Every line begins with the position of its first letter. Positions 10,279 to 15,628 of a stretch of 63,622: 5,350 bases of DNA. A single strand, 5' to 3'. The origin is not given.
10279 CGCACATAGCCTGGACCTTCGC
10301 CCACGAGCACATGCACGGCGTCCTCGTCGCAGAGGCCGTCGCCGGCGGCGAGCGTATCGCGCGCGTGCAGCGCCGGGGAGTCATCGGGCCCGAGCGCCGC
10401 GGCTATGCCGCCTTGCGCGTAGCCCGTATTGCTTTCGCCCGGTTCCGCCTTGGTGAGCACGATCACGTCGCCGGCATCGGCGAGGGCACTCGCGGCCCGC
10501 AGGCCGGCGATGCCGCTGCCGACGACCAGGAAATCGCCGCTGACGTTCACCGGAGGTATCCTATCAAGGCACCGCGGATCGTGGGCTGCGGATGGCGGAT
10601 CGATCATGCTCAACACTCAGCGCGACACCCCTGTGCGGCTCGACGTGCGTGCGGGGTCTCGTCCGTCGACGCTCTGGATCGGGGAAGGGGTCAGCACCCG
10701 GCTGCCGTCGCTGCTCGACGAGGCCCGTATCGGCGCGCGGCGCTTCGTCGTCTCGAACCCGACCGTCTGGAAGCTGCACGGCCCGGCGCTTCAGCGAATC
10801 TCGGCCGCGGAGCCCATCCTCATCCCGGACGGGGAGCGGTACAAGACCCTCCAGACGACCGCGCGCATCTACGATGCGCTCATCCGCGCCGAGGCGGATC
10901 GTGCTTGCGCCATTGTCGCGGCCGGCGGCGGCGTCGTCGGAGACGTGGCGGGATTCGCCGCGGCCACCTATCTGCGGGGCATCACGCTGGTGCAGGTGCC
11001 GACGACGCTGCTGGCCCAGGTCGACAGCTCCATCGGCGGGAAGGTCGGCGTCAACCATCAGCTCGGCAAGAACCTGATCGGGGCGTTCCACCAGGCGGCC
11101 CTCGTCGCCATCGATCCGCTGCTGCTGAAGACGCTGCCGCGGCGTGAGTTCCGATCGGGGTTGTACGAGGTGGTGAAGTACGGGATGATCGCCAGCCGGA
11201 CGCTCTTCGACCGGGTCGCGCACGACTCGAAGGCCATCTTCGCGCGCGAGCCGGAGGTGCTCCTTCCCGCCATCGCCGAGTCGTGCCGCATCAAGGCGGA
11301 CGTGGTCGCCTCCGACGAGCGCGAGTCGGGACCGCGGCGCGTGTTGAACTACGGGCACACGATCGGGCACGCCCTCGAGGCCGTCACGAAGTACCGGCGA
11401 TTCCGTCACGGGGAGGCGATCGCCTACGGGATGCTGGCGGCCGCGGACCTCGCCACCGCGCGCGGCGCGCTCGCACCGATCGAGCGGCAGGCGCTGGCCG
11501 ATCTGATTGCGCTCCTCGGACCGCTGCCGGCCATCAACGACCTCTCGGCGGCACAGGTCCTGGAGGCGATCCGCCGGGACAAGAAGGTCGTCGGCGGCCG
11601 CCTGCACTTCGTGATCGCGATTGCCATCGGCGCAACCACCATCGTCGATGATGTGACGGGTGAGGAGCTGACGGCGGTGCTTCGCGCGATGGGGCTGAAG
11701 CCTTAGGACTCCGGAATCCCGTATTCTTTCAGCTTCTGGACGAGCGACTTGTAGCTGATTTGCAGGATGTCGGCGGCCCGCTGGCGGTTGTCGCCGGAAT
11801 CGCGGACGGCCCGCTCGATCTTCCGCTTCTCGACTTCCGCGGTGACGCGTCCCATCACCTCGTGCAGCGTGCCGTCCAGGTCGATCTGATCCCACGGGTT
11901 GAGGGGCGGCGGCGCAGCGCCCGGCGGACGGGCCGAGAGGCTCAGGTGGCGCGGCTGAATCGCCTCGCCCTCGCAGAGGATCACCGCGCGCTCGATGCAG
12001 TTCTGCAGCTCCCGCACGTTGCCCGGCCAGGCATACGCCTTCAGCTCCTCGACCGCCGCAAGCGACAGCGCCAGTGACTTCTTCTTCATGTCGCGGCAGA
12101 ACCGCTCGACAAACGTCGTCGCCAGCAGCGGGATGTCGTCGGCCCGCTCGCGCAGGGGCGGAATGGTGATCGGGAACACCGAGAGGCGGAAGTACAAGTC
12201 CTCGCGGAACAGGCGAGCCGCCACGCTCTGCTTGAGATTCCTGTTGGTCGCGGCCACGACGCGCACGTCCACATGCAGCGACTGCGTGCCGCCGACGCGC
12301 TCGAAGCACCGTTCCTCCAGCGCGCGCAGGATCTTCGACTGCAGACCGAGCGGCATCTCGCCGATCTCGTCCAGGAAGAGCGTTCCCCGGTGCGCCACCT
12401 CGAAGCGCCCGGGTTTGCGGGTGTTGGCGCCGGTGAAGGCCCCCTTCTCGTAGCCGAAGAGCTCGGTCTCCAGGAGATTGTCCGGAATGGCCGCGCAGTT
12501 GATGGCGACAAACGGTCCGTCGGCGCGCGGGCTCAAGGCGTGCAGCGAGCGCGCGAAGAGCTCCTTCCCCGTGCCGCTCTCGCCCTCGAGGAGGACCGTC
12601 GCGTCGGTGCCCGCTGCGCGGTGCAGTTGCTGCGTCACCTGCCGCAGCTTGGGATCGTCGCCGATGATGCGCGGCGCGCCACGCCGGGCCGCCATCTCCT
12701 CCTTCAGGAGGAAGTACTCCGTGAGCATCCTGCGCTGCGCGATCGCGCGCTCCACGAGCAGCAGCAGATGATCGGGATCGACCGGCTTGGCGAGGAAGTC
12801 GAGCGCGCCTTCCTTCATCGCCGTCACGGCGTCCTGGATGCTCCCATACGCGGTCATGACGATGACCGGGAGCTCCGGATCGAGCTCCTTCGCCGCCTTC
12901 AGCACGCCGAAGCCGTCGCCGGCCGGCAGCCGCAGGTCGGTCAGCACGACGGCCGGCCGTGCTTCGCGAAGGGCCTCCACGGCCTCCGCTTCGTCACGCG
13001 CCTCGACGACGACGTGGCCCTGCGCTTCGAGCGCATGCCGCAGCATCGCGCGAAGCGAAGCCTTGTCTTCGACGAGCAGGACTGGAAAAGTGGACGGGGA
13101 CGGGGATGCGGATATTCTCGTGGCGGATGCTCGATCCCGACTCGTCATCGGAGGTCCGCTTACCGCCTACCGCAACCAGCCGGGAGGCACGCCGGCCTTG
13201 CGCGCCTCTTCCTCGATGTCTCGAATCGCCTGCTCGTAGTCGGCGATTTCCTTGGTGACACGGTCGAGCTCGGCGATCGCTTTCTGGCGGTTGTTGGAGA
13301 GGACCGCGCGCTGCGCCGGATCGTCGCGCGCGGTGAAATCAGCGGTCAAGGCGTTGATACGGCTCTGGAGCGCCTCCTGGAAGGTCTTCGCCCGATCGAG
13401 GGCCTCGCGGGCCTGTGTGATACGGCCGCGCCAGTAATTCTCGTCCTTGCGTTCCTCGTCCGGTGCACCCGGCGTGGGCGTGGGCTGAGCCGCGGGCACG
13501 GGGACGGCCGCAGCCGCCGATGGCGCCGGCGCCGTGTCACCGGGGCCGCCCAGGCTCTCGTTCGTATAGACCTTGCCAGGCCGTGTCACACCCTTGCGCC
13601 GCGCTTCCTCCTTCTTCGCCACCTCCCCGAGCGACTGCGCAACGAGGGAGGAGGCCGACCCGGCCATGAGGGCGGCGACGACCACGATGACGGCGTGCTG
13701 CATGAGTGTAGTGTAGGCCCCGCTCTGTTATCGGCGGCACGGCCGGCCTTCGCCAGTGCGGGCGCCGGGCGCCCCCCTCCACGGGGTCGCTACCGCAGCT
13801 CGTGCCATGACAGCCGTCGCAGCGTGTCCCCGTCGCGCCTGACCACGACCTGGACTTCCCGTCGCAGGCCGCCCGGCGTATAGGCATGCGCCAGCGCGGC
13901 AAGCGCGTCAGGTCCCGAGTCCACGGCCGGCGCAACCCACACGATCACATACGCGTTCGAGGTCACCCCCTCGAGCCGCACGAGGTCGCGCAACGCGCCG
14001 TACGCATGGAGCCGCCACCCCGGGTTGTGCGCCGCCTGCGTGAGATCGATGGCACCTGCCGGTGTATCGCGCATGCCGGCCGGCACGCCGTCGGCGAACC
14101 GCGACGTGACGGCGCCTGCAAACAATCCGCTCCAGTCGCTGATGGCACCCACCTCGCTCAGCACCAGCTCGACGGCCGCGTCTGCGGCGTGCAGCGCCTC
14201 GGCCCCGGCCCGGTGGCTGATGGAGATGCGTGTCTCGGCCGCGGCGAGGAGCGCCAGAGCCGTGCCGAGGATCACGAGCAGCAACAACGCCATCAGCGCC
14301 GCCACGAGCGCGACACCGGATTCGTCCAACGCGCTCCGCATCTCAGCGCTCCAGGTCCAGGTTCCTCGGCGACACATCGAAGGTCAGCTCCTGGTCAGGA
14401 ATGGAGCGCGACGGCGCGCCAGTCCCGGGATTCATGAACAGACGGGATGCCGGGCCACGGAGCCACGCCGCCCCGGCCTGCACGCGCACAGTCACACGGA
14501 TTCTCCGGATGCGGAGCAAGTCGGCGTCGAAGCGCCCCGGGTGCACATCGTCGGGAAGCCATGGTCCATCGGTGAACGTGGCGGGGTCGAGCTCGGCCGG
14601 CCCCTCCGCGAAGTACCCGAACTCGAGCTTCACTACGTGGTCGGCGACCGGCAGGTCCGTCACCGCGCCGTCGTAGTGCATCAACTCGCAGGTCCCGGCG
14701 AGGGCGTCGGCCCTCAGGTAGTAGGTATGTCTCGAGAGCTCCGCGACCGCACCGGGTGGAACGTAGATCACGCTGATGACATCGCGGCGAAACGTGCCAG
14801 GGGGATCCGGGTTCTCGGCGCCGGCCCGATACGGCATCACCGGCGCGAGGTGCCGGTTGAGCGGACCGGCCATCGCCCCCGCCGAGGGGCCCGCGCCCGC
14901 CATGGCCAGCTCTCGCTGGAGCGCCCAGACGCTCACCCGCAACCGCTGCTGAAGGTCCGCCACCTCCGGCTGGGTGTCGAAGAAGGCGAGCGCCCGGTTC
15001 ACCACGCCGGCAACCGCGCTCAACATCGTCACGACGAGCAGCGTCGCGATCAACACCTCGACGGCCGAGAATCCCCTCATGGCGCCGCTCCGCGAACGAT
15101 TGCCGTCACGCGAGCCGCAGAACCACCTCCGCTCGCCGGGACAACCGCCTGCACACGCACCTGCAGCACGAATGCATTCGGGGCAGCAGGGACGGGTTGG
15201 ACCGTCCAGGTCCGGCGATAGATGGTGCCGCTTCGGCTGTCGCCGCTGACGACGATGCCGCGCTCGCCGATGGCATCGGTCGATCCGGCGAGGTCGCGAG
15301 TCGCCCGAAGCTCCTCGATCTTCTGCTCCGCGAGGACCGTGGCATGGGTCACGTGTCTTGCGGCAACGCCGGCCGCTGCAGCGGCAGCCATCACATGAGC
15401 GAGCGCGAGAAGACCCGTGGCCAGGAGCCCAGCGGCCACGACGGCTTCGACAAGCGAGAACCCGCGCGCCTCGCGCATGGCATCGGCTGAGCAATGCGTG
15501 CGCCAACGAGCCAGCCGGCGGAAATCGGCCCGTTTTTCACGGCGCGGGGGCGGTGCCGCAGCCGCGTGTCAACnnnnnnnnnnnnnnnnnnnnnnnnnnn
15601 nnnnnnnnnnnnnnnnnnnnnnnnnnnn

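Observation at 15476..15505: Sigma-54 type promoter placed so that transcription should start at the start codon of the second minor-pilin operon (leaderless geometry)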

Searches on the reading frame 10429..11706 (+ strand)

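Call 9: search_protein_families(library=pfam, proteins=[window:10429-11706:+], max_evalue=0.01)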
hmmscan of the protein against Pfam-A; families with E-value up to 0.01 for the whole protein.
window:10429-11706:+ (425 aa): 4 families
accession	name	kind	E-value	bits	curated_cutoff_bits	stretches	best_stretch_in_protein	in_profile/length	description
PF01761.26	DHQ_synthase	-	4.1e-47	159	24.2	1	130-242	2-114/115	3-dehydroquinate synthase N-terminal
PF24621.2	DHQS_C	-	5e-40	137.2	27.6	1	244-387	1-144/144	3-dehydroquinate synthase C-terminal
PF13685.12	Fe-ADH_2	-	1.9e-06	28.4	28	1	84-194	2-108/149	Iron-containing alcohol dehydrogenase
PF00465.25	Fe-ADH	-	2.7e-05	24.3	31.3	1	79-193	1-130/168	Iron-containing alcohol dehydrogenase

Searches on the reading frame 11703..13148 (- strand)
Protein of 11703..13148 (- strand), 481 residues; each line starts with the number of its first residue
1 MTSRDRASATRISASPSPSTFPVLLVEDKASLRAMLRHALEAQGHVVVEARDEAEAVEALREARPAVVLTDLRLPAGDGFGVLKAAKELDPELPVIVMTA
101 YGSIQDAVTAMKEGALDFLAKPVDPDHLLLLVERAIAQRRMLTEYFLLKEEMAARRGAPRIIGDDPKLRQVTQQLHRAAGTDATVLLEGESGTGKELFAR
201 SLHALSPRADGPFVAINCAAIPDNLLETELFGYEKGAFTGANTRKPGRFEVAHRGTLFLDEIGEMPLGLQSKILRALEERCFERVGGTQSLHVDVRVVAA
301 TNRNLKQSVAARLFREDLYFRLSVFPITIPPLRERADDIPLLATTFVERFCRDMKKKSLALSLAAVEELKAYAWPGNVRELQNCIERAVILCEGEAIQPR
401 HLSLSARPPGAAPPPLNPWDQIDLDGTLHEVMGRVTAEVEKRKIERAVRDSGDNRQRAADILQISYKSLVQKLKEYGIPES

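Call 9: search_protein_families(library=pfam, proteins=[window:11703-13148:-], max_evalue=0.01)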
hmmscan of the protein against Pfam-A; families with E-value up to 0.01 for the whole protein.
window:11703-13148:- (481 aa): 9 families
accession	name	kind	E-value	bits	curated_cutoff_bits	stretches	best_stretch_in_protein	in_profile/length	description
PF00158.32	Sigma54_activat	-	1.4e-71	240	20.2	1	161-327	1-167/168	Sigma-54 interaction domain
PF00072.30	Response_reg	-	3.9e-27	95.1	30.2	1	23-132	1-110/111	Response regulator receiver domain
PF25601.1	AAA_lid_14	-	1e-24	86.6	27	1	333-406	1-74/87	AAA+ ATPase lid domain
PF14532.12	Sigma54_activ_2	-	2.1e-20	73.8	25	1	163-332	2-138/138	Sigma-54 interaction domain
PF02954.25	HTH_8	-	1.1e-08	35.1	22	1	437-476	3-42/42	Bacterial regulatory protein, Fis family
PF01078.27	Mg_chelatase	-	1.1e-07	31.9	20.3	1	240-302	93-157/207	Magnesium chelatase, subunit ChlI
PF07728.20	AAA_5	-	2.5e-05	24.7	22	1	185-305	2-125/139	AAA domain (dynein-related subfamily)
PF13191.12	AAA_16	-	0.0025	18.7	32.6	1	165-221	6-63/167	AAA ATPase domain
PF00004.35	AAA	-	0.0062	17.4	21.2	0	185-313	1-118/131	ATPase family associated with various cellular activities (AAA)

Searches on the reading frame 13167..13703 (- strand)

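Call 9: search_protein_families(library=pfam, proteins=[window:13167-13703:-], max_evalue=0.01)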
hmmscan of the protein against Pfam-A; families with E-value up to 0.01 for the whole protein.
window:13167-13703:- (178 aa): 0 families

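Call 39: search_protein_families(library=pfam, proteins=[window:13167-13703:-], max_evalue=0.01)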
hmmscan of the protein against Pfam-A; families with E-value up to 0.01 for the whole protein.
window:13167-13703:- (178 aa): 0 families

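Call 60: search_protein_families(library=ncbifam, proteins=[window:13167-13703:-], max_evalue=0.01)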
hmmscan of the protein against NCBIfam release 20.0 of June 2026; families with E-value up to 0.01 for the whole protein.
window:13167-13703:- (178 aa): 1 family
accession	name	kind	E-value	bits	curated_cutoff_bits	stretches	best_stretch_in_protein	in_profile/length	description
NF002572.0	PRK02224.1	equivalog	0.0035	15.7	1087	1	85-170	362-445/888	DNA double-strand break repair ATPase Rad50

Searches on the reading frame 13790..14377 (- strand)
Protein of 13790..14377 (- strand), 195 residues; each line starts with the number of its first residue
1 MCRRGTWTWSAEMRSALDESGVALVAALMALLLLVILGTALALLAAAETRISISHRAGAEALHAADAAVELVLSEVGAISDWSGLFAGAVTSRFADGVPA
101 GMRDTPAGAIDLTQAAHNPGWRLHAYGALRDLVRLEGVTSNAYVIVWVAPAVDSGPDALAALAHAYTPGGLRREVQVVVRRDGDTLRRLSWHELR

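Call 9: search_protein_families(library=pfam, proteins=[window:13790-14377:-], max_evalue=0.01)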
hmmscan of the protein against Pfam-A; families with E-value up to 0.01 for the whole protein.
window:13790-14377:- (195 aa): 1 family
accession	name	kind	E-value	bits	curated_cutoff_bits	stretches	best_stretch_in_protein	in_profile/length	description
PF14341.11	PilX_N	-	0.00018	21.9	25.5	1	20-70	1-51/51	PilX N-terminal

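Call 60: search_protein_families(library=ncbifam, proteins=[window:13790-14377:-], max_evalue=0.01)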
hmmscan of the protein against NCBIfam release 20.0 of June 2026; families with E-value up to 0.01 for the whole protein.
window:13790-14377:- (195 aa): 1 family
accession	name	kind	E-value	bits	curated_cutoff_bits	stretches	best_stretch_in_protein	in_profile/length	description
TIGR02600.1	Verru_Chthon_A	subfamily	0.0057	14.6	332.3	1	21-75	1-55/1296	Verru_Chthon cassette protein A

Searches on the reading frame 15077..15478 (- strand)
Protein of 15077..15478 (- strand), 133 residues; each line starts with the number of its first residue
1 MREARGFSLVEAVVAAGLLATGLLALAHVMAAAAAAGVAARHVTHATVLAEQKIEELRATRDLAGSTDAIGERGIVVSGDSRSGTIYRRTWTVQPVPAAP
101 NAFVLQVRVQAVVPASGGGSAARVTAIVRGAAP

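Call 9: search_protein_families(library=pfam, proteins=[window:15077-15478:-], max_evalue=0.01)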
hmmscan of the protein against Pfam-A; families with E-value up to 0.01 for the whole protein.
window:15077-15478:- (133 aa): 1 family
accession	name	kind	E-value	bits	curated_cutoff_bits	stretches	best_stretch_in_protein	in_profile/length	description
PF07963.17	N_methyl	-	0.00048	20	21.2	1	1-26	1-26/27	Prokaryotic N-terminal methylation motif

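Call 14: find_related_loci(query=window:15077-15478:-, collection=genome_contigs, flank=1500)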
Query window:15077-15478:- (133 aa) in genome_contigs; peptide patterns used: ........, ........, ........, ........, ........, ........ (x = any residue, [..] = any of these).
600 stretches matched a pattern (row limit reached: there are more); 2 encode a relative of the query (tblastn E <= 1e-3); 2 distinct loci.
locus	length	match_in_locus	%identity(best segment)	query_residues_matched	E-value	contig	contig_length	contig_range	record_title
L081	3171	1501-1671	37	2-58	2e-8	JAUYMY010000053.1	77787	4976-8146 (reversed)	MAG: Methylobacter sp. isolate C3_concoct.bin.75 C3_k141_119538, whole genome shotgun sequence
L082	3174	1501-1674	47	1-58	2e-6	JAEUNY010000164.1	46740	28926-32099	MAG: Zoogloeaceae bacterium isolate new MAG-185 k141_4538651, whole genome shotgun sequence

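Call 21: find_related_loci(query=A2, collection=metagenome_contigs, flank=1500)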
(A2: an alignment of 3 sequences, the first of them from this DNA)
Query A2 (133 aa) in metagenome_contigs; peptide patterns used: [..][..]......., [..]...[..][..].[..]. (x = any residue, [..] = any of these).
576 stretches matched a pattern; 119 encode a relative of the query (tblastn E <= 1e-3); the best 80 are kept; 80 distinct loci.
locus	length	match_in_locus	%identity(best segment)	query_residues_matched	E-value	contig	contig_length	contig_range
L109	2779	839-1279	33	6-109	2e-18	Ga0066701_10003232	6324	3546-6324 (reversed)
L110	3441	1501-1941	31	6-109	7e-18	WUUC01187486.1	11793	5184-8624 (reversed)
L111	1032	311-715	38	2-118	4e-18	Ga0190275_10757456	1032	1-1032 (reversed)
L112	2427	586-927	40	1-109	8e-18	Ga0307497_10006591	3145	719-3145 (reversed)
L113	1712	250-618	39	6-114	7e-18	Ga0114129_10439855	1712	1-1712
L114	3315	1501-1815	44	6-109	1e-17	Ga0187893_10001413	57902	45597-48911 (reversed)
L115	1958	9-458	33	1-107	2e-17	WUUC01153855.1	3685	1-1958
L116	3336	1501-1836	42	1-109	2e-17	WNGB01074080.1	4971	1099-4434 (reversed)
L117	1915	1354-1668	42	1-101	3e-17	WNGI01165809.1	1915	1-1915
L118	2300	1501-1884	41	1-109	3e-17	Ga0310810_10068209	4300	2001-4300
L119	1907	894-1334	31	6-109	1e-16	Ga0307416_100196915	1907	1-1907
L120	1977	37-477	31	6-109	1e-16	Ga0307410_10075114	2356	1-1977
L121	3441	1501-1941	32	6-109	2e-16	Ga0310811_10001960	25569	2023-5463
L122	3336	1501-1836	40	1-109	2e-16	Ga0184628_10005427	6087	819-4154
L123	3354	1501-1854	44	6-117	2e-16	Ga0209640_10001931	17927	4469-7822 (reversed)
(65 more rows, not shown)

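Call 60: search_protein_families(library=ncbifam, proteins=[window:15077-15478:-], max_evalue=0.01)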
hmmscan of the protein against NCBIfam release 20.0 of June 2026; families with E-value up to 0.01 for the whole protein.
window:15077-15478:- (133 aa): 3 families
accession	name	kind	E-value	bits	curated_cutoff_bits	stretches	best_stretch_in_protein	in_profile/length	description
TIGR02523.1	type_IV_pilV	equivalog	7.6e-08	32.9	52.2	1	4-75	1-72/139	type IV pilus modification protein PilV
NF047828.1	T3SSXpsI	equivalog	0.00023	21.2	150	1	5-63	2-60/132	type II secretion system protein XpsI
NF038303.1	EPS_HpsB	equivalog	0.0047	16.9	150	1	5-60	3-58/211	hormogonium polysaccharide secretion pseudopilin HpsB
